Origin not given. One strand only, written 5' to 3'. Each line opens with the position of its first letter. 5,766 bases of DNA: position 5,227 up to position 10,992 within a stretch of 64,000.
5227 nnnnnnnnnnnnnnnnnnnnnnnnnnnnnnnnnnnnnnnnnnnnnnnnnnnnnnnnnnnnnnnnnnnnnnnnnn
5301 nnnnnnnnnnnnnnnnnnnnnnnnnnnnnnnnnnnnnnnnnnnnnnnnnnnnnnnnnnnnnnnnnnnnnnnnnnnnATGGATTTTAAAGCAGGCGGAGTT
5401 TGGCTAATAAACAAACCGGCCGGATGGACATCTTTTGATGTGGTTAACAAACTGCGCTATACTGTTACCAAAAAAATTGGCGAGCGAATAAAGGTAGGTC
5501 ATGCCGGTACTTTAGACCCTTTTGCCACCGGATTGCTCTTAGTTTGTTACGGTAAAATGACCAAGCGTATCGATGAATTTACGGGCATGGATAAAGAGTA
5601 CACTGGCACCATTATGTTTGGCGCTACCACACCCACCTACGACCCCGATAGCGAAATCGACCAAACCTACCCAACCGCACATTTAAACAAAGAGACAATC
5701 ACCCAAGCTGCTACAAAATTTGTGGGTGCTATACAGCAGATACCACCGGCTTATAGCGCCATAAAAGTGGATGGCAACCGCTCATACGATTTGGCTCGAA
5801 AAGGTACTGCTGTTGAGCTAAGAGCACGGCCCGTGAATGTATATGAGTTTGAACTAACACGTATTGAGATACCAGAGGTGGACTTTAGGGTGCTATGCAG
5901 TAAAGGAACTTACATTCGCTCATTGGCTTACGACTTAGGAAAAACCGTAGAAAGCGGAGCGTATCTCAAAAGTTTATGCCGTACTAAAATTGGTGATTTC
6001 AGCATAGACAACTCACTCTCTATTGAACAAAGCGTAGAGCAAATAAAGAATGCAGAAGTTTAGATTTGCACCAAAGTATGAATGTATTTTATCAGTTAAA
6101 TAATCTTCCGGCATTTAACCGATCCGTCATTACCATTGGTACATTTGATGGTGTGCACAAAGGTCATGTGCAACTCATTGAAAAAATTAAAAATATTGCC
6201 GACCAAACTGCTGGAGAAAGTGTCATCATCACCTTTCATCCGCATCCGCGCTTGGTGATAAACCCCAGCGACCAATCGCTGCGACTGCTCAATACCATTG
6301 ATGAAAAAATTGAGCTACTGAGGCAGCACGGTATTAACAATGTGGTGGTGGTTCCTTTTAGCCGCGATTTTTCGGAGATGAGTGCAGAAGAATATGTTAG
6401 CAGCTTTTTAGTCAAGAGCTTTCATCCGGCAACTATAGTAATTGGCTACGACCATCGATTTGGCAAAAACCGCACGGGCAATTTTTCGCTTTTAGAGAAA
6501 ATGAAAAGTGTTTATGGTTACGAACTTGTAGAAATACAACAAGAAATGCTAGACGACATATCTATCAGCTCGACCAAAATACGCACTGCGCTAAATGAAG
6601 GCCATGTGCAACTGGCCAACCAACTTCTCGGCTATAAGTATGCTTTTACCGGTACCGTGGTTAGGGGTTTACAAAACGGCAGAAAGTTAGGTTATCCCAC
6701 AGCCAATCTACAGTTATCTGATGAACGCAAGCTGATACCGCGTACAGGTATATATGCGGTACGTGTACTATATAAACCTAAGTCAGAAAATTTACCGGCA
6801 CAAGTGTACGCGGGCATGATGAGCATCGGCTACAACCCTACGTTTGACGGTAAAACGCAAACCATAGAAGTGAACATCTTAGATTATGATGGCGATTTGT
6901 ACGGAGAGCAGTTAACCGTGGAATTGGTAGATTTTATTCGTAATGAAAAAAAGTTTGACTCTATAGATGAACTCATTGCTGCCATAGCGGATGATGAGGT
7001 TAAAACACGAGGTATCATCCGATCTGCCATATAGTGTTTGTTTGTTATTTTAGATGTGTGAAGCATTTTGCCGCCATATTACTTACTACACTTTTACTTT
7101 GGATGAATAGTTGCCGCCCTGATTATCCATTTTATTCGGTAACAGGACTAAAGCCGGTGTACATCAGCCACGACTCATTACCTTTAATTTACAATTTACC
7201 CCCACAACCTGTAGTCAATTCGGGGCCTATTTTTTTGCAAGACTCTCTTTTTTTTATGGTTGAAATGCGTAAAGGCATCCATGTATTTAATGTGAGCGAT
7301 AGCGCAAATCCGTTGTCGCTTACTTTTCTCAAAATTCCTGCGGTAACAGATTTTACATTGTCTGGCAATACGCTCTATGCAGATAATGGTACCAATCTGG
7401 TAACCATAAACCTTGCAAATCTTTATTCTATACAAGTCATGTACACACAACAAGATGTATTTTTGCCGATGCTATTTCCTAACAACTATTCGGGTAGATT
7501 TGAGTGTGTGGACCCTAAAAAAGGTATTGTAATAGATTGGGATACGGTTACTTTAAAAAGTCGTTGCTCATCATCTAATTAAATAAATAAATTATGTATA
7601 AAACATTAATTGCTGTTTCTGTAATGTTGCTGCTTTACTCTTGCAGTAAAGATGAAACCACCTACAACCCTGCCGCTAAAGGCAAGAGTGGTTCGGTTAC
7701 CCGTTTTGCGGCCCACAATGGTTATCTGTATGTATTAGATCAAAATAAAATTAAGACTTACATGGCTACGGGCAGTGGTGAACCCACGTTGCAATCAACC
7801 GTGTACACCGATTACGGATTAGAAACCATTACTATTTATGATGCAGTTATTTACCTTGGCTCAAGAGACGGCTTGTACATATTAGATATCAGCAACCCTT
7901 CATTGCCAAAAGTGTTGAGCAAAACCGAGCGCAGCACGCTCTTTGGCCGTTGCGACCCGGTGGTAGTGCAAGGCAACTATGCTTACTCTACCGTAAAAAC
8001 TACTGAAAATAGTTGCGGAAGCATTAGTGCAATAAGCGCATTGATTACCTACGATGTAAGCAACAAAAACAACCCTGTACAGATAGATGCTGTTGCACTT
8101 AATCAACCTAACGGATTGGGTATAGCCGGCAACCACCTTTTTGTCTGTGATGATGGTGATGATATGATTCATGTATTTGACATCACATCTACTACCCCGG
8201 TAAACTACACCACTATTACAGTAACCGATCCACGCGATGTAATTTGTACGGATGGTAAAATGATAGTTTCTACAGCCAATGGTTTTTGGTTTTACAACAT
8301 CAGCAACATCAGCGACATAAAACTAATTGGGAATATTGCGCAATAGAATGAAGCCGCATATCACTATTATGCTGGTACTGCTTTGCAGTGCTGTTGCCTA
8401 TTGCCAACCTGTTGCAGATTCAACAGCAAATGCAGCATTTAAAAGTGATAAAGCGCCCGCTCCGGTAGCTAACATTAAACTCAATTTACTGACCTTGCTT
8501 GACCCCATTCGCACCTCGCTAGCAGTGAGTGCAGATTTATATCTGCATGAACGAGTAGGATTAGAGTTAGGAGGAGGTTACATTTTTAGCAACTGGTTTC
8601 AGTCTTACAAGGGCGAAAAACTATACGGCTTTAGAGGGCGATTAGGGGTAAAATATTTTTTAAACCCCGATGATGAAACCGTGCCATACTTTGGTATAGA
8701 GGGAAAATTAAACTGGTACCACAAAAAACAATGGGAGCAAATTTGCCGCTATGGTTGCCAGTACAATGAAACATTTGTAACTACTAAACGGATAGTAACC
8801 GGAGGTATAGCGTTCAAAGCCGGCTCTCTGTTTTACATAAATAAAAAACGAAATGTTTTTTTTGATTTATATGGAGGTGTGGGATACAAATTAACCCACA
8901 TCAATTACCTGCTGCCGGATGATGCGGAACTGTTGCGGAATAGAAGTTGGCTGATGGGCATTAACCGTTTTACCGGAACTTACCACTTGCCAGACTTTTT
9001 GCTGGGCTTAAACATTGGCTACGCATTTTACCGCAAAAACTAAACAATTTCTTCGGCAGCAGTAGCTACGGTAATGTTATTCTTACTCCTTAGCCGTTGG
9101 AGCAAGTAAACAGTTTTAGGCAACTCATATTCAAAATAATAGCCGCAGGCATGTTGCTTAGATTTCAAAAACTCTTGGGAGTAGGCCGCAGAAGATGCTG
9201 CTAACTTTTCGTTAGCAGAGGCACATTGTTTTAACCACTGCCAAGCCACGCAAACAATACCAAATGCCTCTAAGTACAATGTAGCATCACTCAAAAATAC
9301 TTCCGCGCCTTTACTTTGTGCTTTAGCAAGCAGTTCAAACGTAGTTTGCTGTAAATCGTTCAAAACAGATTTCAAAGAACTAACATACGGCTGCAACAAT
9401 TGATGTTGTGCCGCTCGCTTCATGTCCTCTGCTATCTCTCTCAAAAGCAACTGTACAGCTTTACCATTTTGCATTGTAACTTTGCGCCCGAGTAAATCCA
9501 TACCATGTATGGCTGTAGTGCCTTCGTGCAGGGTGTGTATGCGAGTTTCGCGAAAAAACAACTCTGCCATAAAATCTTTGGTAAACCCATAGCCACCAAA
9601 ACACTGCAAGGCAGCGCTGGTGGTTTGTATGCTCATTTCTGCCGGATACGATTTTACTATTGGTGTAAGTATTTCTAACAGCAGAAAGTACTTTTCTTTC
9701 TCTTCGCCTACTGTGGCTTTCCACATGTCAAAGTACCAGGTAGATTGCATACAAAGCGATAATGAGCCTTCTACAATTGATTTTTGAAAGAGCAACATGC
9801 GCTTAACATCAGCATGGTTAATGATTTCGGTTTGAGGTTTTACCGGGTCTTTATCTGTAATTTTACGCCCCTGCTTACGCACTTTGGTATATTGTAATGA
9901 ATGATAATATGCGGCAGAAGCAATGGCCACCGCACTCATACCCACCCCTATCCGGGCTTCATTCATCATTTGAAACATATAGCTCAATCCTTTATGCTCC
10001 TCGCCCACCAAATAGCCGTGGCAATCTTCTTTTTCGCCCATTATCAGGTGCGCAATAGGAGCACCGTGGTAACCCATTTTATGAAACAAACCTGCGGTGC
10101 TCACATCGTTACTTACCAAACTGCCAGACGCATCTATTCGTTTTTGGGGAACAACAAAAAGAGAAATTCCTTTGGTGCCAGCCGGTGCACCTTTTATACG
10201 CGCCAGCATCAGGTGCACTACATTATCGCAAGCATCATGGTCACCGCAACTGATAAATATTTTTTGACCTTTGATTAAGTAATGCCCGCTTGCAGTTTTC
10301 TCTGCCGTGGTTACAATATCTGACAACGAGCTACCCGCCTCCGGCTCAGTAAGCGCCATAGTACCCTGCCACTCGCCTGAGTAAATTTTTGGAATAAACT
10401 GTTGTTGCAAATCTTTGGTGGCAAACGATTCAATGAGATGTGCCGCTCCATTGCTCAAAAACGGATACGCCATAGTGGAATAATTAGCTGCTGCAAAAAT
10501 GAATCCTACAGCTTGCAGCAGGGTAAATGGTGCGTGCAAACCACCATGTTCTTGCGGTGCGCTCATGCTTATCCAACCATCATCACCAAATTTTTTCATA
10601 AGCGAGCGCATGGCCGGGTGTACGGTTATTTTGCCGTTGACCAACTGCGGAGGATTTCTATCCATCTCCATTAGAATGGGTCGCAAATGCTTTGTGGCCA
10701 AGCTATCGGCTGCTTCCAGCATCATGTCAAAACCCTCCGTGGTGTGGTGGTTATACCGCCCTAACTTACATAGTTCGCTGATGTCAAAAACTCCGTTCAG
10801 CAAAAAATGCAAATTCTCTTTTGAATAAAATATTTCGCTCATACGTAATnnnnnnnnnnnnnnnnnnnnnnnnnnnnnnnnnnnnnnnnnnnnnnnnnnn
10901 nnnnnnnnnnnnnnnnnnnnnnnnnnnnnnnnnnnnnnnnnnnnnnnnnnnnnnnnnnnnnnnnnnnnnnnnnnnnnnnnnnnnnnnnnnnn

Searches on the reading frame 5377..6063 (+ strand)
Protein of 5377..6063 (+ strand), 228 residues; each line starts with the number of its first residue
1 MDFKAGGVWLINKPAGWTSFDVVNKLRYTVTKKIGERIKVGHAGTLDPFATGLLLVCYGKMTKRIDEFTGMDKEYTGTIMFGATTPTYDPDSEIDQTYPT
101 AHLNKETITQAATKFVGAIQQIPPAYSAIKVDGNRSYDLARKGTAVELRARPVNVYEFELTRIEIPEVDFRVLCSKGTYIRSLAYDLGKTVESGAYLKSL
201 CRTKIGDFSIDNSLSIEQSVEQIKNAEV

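Call 16: search_protein_families(library=pfam, max_evalue=0.000001, proteins=[window:5377-6063:+])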
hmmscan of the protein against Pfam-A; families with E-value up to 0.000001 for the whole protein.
window:5377-6063:+ (228 aa): 1 family
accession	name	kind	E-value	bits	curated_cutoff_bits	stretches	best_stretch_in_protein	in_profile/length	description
PF01509.24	TruB_N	-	3.4e-52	177.2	27.3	1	33-180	2-149/149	TruB family pseudouridylate synthase (N terminal domain)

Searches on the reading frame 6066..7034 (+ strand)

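Call 16: search_protein_families(library=pfam, max_evalue=0.000001, proteins=[window:6066-7034:+])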
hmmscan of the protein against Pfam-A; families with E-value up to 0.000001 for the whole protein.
window:6066-7034:+ (322 aa): 3 families
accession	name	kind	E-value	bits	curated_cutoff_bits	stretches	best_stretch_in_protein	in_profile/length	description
PF06574.18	FAD_syn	-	7.7e-49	166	27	1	18-171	6-158/158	FAD synthetase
PF01687.23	Flavokinase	-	1.9e-43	148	19.6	1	188-316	1-122/124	Riboflavin kinase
PF01467.32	CTP_transf_like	-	1.9e-08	35.1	21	1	22-174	1-132/133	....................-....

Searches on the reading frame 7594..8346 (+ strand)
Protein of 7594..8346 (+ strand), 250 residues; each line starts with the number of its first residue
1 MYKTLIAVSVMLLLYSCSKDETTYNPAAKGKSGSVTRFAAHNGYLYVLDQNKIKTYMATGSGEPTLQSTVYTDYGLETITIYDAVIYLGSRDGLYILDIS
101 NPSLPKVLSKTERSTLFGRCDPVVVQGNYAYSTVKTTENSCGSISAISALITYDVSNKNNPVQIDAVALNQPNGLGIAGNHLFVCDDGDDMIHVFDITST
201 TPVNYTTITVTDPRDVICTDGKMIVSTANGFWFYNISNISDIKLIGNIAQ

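Call 16: search_protein_families(library=pfam, max_evalue=0.000001, proteins=[window:7594-8346:+])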
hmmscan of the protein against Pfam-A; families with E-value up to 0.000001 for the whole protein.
window:7594-8346:+ (250 aa): 1 family
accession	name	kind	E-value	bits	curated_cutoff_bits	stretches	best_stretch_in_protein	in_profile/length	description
PF08309.17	LVIVD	-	9.4e-07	28.5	20.2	0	86-106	14-35/42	LVIVD repeat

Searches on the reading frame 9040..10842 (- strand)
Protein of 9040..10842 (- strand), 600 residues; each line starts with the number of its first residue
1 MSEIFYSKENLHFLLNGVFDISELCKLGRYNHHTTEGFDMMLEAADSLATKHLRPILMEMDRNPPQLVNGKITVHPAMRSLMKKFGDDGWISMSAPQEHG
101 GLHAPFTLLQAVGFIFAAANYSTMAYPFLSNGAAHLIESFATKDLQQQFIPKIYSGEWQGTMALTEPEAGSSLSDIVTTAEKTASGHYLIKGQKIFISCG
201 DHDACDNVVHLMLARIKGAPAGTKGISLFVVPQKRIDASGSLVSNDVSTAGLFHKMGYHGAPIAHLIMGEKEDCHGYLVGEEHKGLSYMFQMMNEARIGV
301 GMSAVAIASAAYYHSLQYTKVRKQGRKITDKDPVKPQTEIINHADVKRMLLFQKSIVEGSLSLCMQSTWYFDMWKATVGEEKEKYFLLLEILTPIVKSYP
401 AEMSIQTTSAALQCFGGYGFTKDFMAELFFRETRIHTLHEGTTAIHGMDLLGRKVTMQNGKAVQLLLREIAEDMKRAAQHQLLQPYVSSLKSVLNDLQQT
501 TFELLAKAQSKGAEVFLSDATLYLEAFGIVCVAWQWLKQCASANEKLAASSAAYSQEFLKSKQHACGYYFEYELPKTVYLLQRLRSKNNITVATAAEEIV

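Call 17: search_protein_families(library=pfam, max_evalue=0.000001, proteins=[window:9040-10842:-])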
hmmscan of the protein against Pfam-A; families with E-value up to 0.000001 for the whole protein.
window:9040-10842:- (600 aa): 4 families
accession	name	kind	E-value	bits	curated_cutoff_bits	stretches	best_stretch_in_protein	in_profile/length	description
PF12806.12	Acyl-CoA_dh_C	-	3.2e-25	89.1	30.3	1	467-592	2-121/124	Acetyl-CoA dehydrogenase C-terminal like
PF00441.29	Acyl-CoA_dh_1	-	3.9e-16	60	22.4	1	284-449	2-144/150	Acyl-CoA dehydrogenase, C-terminal domain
PF02770.24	Acyl-CoA_dh_M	-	3.3e-12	46.8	33.3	1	162-268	2-94/97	Acyl-CoA dehydrogenase, middle domain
PF02771.21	Acyl-CoA_dh_N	-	9.6e-11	42.5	22.9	1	38-157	4-113/113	Acyl-CoA dehydrogenase, N-terminal domain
